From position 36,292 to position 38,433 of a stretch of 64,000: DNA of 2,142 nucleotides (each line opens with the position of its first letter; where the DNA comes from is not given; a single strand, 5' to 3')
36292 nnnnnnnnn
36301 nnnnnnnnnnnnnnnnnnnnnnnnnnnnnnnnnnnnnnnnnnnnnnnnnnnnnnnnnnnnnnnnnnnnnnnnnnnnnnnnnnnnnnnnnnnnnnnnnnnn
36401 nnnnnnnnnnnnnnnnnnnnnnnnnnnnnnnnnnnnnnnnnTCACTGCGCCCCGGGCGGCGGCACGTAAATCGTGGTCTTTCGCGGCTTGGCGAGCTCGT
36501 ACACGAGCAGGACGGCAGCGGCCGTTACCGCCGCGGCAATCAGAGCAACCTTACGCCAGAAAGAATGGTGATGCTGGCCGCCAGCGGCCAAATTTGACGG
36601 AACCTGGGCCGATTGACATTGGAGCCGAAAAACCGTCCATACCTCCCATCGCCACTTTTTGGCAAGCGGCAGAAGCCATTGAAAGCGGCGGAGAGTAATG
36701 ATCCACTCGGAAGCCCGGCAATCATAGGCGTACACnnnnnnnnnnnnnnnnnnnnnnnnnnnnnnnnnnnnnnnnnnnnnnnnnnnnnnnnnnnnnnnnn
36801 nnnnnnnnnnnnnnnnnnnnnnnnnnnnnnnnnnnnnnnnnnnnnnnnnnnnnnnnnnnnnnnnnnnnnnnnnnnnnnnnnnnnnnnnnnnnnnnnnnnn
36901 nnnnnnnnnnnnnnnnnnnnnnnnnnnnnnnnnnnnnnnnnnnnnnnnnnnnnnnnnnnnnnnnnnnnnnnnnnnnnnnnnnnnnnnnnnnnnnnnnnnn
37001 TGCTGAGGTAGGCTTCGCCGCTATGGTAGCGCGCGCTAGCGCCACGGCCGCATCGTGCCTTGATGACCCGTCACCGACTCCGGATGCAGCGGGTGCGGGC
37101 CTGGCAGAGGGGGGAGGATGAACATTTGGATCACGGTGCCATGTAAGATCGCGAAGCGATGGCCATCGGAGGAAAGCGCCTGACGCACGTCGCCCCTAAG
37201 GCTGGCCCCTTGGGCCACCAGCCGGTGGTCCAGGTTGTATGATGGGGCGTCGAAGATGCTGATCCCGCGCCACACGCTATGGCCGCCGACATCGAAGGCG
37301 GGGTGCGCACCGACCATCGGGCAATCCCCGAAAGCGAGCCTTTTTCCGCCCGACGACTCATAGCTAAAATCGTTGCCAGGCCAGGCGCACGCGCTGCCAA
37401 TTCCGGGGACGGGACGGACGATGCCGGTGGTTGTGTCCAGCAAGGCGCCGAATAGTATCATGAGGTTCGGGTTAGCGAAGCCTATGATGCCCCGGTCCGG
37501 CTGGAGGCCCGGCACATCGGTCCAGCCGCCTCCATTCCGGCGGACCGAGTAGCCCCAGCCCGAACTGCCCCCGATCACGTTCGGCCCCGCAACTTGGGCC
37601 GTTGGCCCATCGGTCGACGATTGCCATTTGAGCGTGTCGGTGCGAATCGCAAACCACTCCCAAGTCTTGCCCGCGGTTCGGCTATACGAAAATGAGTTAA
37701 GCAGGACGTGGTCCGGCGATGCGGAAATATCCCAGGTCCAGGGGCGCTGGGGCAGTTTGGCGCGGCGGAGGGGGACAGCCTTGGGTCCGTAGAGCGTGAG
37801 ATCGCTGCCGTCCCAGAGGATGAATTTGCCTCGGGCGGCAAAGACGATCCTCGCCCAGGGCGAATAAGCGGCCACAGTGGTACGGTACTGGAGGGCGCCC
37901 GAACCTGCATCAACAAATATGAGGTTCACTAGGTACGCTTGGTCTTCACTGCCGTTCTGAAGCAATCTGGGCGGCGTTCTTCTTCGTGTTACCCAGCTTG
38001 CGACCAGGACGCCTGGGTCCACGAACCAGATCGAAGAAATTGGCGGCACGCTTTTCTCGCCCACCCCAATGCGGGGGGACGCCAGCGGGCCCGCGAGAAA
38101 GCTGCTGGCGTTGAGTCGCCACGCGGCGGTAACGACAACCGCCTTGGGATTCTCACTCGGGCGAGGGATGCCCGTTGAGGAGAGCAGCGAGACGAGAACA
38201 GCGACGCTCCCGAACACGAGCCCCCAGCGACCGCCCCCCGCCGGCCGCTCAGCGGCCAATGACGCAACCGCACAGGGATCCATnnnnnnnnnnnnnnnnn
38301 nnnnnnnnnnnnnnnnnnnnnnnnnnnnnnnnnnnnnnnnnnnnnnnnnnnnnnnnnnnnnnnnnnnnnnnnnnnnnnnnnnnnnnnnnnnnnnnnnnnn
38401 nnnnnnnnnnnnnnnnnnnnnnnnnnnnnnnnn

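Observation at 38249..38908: Sec-signal RHS protein ends in a 214-aa, ten-cysteine C-terminal domain I cannot place in any toxin family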

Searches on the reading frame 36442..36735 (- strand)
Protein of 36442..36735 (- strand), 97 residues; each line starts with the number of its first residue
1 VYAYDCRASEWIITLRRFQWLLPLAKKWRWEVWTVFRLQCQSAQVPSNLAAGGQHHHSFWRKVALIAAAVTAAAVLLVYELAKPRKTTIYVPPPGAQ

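Call 3: search_protein_families(library=pfam, proteins=[window:36442-36735:-], max_evalue=1)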
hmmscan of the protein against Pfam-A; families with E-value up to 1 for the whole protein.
window:36442-36735:- (97 aa): 0 families

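Call 4: search_protein_families(library=ncbifam, proteins=[window:36442-36735:-], max_evalue=1)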
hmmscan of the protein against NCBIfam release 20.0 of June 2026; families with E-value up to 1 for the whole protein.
window:36442-36735:- (97 aa): 3 families
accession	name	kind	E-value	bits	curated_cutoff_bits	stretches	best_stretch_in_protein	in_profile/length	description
NF038083.1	CU044_5270_fam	subfamily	0.036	13.9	100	1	46-95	13-64/284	CU044_5270 family protein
NF046117.1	SCO4848_fam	hypoth_equivalog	0.055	13.5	45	1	16-79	3-64/70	SCO4848 family membrane protein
NF040713.1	ZapE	equivalog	0.16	11.2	140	1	41-93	154-208/344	cell division protein ZapE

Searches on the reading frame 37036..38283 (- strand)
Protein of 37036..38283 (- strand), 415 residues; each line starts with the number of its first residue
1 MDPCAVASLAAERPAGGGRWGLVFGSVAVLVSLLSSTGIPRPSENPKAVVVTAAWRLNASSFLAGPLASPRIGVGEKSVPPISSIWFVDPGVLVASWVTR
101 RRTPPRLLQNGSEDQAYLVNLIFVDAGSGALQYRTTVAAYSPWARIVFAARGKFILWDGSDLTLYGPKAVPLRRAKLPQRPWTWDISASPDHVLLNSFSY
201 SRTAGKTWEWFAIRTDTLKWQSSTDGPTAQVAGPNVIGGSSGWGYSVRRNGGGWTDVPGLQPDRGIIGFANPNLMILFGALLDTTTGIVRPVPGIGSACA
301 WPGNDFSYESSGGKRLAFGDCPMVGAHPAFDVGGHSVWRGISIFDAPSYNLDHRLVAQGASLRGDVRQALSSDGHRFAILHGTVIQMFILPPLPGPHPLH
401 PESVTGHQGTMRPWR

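Call 3: search_protein_families(library=pfam, proteins=[window:37036-38283:-], max_evalue=1)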
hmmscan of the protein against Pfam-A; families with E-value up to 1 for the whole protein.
window:37036-38283:- (415 aa): 0 families

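Call 4: search_protein_families(library=ncbifam, proteins=[window:37036-38283:-], max_evalue=1)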
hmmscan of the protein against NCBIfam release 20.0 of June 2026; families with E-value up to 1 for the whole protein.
window:37036-38283:- (415 aa): 0 families

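Call 64: search_protein_families(library=pfam, alignment_id=A3, max_evalue=5)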
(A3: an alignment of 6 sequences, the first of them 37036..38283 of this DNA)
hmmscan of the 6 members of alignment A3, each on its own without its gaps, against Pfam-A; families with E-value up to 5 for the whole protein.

A. member 1, window:37036-38283:- (415 aa): 0 families

B. families by the number of members that match (of 6 scanned): 1 family
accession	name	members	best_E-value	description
PF07676.18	PD40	2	0.0031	WD40-like Beta Propeller Repeat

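Call 65: search_solved_structures(query=A3, max_evalue=10)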
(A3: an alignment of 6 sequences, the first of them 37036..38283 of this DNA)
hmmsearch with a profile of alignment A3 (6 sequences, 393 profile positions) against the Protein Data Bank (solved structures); distinct sequences matched with E-value up to 10: 6.
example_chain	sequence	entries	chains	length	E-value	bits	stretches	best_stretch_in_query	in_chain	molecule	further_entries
3nul_A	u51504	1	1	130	0.28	13.3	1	256-324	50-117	PROFILIN I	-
1a0k_A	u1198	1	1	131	0.28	13.3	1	256-324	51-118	PROFILIN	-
30dr_W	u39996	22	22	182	0.56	12.3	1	304-347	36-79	Dynactin subunit 5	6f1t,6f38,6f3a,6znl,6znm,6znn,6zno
5adx_V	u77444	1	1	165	0.68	12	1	305-347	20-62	DYNACTIN SUBUNIT 6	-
5nw4_h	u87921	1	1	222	0.71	11.9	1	304-347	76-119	Dynactin subunit 5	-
5afu_V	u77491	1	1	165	1.7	10.7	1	305-347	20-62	DYNACTIN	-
